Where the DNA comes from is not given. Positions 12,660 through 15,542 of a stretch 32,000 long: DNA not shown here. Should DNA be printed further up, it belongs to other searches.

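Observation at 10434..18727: One intramembrane-sensing two-component system wired to two tandem paralogous double-FtsX ABC transporter modules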

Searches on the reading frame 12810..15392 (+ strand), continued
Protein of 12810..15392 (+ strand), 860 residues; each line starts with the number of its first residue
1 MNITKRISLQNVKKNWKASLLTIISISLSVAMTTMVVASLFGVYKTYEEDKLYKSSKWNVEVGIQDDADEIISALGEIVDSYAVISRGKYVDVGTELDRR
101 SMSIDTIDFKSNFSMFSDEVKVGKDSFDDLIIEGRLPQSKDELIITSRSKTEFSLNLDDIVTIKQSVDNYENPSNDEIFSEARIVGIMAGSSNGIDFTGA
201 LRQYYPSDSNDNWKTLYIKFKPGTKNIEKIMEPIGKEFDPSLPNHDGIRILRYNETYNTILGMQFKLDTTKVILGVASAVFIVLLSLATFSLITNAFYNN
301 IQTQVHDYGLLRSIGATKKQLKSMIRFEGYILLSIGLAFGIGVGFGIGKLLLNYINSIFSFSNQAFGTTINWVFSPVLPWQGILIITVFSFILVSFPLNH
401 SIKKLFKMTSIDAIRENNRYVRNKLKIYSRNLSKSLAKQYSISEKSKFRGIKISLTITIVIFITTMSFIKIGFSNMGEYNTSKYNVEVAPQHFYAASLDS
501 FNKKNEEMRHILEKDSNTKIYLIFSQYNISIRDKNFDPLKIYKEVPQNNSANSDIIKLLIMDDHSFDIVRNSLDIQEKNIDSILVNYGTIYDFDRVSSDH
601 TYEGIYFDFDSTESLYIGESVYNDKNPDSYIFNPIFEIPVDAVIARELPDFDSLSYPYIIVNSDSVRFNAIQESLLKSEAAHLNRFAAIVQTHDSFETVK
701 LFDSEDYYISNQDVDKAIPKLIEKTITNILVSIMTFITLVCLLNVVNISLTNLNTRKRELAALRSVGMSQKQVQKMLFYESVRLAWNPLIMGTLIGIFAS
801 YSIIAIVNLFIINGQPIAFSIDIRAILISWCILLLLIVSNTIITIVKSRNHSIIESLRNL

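Call 19: find_encoding_contigs(protein=P0010, flank=9000, max_places=2)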
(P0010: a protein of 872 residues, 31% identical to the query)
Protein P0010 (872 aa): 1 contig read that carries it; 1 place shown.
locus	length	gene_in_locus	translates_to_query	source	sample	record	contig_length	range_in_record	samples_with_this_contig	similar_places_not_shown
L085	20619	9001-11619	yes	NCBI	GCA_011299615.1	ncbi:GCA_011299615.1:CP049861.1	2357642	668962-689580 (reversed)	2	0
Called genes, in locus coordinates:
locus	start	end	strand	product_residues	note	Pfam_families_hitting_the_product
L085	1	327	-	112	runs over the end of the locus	-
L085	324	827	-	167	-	-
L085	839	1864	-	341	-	PF02547:Queuosine_synth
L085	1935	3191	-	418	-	PF03851:UvdE, PF01261:AP_endonuc_2 (weak), PF08349:DUF1722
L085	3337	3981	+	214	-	PF00072:Response_reg, PF00486:Trans_reg_C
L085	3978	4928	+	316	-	PF00512:HisKA (weak), PF02518:HATPase_c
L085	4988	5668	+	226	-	PF00005:ABC_tran, PF02463:SMC_N (weak)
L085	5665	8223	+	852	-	PF12704:MacB_PCD, PF02687:FtsX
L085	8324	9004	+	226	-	PF00005:ABC_tran, PF02463:SMC_N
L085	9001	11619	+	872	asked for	PF02687:FtsX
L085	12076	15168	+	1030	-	PF00005:ABC_tran, PF02687:FtsX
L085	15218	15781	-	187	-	PF00657:Lipase_GDSL, PF04311:DUF459 (faint), PF13472:Lipase_GDSL_2, PF14606:Lipase_GDSL_3 (weak)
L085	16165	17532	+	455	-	PF01336:tRNA_anti-codon, PF00152:tRNA-synt_2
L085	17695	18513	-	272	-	PF00248:Aldo_ket_red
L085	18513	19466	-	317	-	PF00294:PfkB, PF08543:Phos_pyr_kin (weak)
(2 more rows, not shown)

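Call 27: predict_structure(alignment_id=A1)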
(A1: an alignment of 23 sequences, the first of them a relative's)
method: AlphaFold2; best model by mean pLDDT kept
length: 860 residues; sequences in the alignment: 23
mean_pLDDT: 71.4   pTM: 0.61
mean pLDDT of the five models: 71.4, 70.1, 69.3, 67.0, 66.0
residues with pLDDT >= 90: 43; 70-90: 514; 50-70: 185; < 50: 118
segments of 3 or more residues with pLDDT < 50: 87-131, 165-177, 190-212, 237-247, 416-427, 594-599, 858-860
pLDDT, mean of each block of 10 residues (from residue 1): 72 77 84 88 84 71 74 82 55 37 40 36 33 56 61 67 48 44 65 35 33 68 83 60 47 79 73 76 76 76 76 79 85 90 89 83 69 83 88 85 70 49 47 69 66 77 77 58 81 69 88 90 89 85 68 76 91 83 86 49 79 81 67 86 82 74 87 74 82 87 80 77 74 71 68 68 73 80 79 84 75 58 79 77 73 53
secondary structure, 60 per line:
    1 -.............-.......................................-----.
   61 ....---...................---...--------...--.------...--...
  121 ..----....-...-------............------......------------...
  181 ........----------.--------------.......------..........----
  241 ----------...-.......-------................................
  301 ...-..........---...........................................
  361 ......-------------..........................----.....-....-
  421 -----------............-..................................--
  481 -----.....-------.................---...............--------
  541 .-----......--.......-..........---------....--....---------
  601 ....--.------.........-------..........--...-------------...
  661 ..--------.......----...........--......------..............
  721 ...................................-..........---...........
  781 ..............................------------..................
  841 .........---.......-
elements in order (helices of 4 or more, strands of 3 or more residues): H2-14 H16-54 E60-64 H68-78 E79-86 E90-92 E101-103 H118-122 H127-130 E132-134 E142-146 H147-153 E160-165 E178-188 E214-220 H227-236 E251-253 H255-261 H269-303 H305-314 H318-366 H380-405 H410-414 H416-419 H432-443 H445-478 E486-490 H498-514 E518-532 H547-552 E555-561 H563-572 E582-585 E588-591 E601-604 E614-622 E630-639 E642-644 E658-662 H671-677 E682-692 H695-700 E707-711 H712-755 H757-766 H770-810 H823-849 H853-859

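Call 31: fold_search(model_id=the predicted structure, library=pdb)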
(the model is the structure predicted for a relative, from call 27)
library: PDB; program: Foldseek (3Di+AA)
matches with E <= 10: 170; with E <= 0.001: 56
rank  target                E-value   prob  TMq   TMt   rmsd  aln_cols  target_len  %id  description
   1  9ge7_A                5.7e-17  1.00  0.51  0.54   9.7       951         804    9  Structure of E. coli YbbAP with bound ATP analogue (released 2025-05-28)
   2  9ge6_A                6.0e-17  1.00  0.42  0.44  13.8       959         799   10  Structure of E. coli YbbAP (released 2025-05-28)
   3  8g3a_A                2.5e-12  1.00  0.31  0.38  15.2       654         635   16  BceAB-S nucleotide free TM state 1 (released 2023-06-21)
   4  8s5g_A                7.9e-12  1.00  0.29  0.37  12.6       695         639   13  BceABS nucleotide-free state (released 2025-09-03)
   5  9rld_E                8.7e-12  1.00  0.34  0.63   6.5       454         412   14  LolCDE complex with Lpp lipoprotein (released 2026-01-21)
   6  9rlc_E                1.3e-11  1.00  0.33  0.60   7.2       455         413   14  LolCDE complex with Lpp lipoprotein (released 2026-01-21)
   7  7tch_A                1.7e-11  1.00  0.37  0.46  10.2       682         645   11  BceAB E169Q variant ATP-bound conformation (released 2022-04-06)
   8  7tcg_A                8.4e-11  1.00  0.30  0.37  14.9       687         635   14  BceAB nucleotide-free conformation (released 2022-04-06)
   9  8g4c_A                2.0e-10  1.00  0.33  0.41  13.5       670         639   12  BceABS ATPgS high res TM (released 2023-06-21)
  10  9rli_E                2.3e-10  1.00  0.31  0.59   7.7       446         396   14  LolCDEdelta(235-252) complex with Pal lipoprotein (released 2026-01-21)
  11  5lil_A                3.2e-10  1.00  0.32  0.43   7.3       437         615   15  Structure of Aggregatibacter actinomycetemcomitans MacB bound to ATPyS (P21) (released 2017-11-15)
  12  7arh_E                3.5e-10  1.00  0.31  0.57   6.8       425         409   14  LolCDE in complex with lipoprotein (released 2021-04-07)
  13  9o9x_C                9.8e-10  1.00  0.33  0.59   7.9       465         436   15  ytrEF nucleotide-free conformation (released 2025-10-15)
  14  9xro_E                1.1e-09  1.00  0.31  0.62   6.3       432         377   13  LolCDE in complex with SMT-738_3 (released 2026-03-18)
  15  5lil_B                2.2e-09  1.00  0.30  0.41   7.5       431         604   15  Structure of Aggregatibacter actinomycetemcomitans MacB bound to ATPyS (P21) (released 2017-11-15)
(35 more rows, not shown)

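Call 56: find_encoding_contigs(protein=P0002, flank=7000, max_places=2)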
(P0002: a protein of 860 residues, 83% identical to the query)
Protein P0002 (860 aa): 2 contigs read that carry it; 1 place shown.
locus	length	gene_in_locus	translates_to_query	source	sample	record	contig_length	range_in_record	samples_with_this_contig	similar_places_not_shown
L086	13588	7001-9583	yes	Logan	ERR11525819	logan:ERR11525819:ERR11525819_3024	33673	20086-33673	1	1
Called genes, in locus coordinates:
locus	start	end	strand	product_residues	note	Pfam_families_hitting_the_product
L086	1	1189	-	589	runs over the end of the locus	PF00795:CN_hydrolase, PF02540:NAD_synthase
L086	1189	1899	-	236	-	PF08032:SpoU_sub_bind (faint), PF00588:SpoU_methylase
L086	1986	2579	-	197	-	-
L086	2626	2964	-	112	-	-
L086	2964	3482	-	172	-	-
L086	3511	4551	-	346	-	PF02547:Queuosine_synth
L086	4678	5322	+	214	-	PF00072:Response_reg, PF00486:Trans_reg_C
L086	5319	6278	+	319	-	PF00512:HisKA (weak), PF02518:HATPase_c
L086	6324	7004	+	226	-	PF02463:SMC_N, PF00005:ABC_tran, PF13304:AAA_21 (faint)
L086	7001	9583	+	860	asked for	PF02687:FtsX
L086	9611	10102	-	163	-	PF00578:AhpC-TSA, PF08534:Redoxin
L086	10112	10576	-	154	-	-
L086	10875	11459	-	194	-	-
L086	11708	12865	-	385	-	PF01702:TGT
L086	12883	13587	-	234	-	?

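Call 57: find_encoding_contigs(protein=P0005, flank=7000, max_places=2)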
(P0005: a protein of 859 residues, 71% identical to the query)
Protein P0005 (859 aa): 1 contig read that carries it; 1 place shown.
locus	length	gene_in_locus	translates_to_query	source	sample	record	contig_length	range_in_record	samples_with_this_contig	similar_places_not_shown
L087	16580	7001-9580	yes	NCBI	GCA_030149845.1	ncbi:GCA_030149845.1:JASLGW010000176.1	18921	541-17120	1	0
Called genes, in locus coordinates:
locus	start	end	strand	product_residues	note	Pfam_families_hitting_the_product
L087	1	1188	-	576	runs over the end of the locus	?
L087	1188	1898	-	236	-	PF08032:SpoU_sub_bind (weak), PF00588:SpoU_methylase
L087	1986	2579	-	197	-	-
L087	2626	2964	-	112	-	-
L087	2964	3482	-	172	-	-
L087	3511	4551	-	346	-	PF02547:Queuosine_synth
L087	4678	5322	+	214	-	PF00072:Response_reg, PF00486:Trans_reg_C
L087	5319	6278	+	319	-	PF00512:HisKA (weak), PF02518:HATPase_c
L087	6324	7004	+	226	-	PF00005:ABC_tran, PF13304:AAA_21 (faint), PF02463:SMC_N (weak)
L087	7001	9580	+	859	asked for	PF02687:FtsX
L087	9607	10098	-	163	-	PF00578:AhpC-TSA, PF08534:Redoxin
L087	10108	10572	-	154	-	-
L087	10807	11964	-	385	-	PF01702:TGT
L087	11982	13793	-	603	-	PF00009:GTP_EFTU, PF01926:MMR_HSR1, PF22042:EF-G_D2 (weak), PF03144:GTP_EFTU_D2, PF00679:EFG_C, PF21018:BipA_C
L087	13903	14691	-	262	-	PF00557:Peptidase_M24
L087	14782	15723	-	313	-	PF00056:Ldh_1_N, PF02866:Ldh_1_C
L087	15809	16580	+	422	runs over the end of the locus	PF00368:HMG-CoA_red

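Call 58: find_encoding_contigs(protein=P0009, flank=7000, max_places=1)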
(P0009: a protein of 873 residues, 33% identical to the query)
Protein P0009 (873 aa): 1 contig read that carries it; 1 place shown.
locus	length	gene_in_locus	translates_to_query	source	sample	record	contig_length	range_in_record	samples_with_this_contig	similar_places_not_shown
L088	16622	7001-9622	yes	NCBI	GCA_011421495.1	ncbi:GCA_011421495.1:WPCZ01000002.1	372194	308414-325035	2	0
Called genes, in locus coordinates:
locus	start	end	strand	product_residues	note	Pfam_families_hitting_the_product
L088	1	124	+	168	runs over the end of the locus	-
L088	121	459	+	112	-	-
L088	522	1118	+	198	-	-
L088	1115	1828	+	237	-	PF08032:SpoU_sub_bind (weak), PF00588:SpoU_methylase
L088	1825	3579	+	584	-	PF00795:CN_hydrolase, PF02540:NAD_synthase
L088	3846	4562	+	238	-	PF00188:CAP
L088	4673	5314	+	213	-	PF00072:Response_reg, PF00486:Trans_reg_C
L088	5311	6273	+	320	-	PF00512:HisKA (weak), PF02518:HATPase_c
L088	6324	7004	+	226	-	PF02463:SMC_N (weak), PF00005:ABC_tran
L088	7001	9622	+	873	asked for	PF02687:FtsX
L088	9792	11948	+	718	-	PF00664:ABC_membrane, PF00005:ABC_tran, PF02463:SMC_N (faint)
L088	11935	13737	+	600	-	PF00664:ABC_membrane, PF00005:ABC_tran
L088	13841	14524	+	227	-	PF00702:Hydrolase, PF13419:HAD_2, PF13242:Hydrolase_like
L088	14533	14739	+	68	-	-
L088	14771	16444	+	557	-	PF00488:MutS_V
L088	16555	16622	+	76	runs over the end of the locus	-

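Call 68: find_encoding_contigs(protein=P0003, flank=5000, max_places=3)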
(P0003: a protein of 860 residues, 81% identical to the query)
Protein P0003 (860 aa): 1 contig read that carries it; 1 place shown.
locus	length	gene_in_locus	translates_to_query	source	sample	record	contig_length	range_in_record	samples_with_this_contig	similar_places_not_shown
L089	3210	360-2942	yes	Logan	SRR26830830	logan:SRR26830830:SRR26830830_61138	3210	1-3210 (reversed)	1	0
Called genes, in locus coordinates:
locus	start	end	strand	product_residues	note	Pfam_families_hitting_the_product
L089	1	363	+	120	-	?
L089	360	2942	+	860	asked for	PF02687:FtsX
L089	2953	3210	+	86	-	?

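Call 69: find_encoding_contigs(protein=P0007, flank=5000, max_places=3)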
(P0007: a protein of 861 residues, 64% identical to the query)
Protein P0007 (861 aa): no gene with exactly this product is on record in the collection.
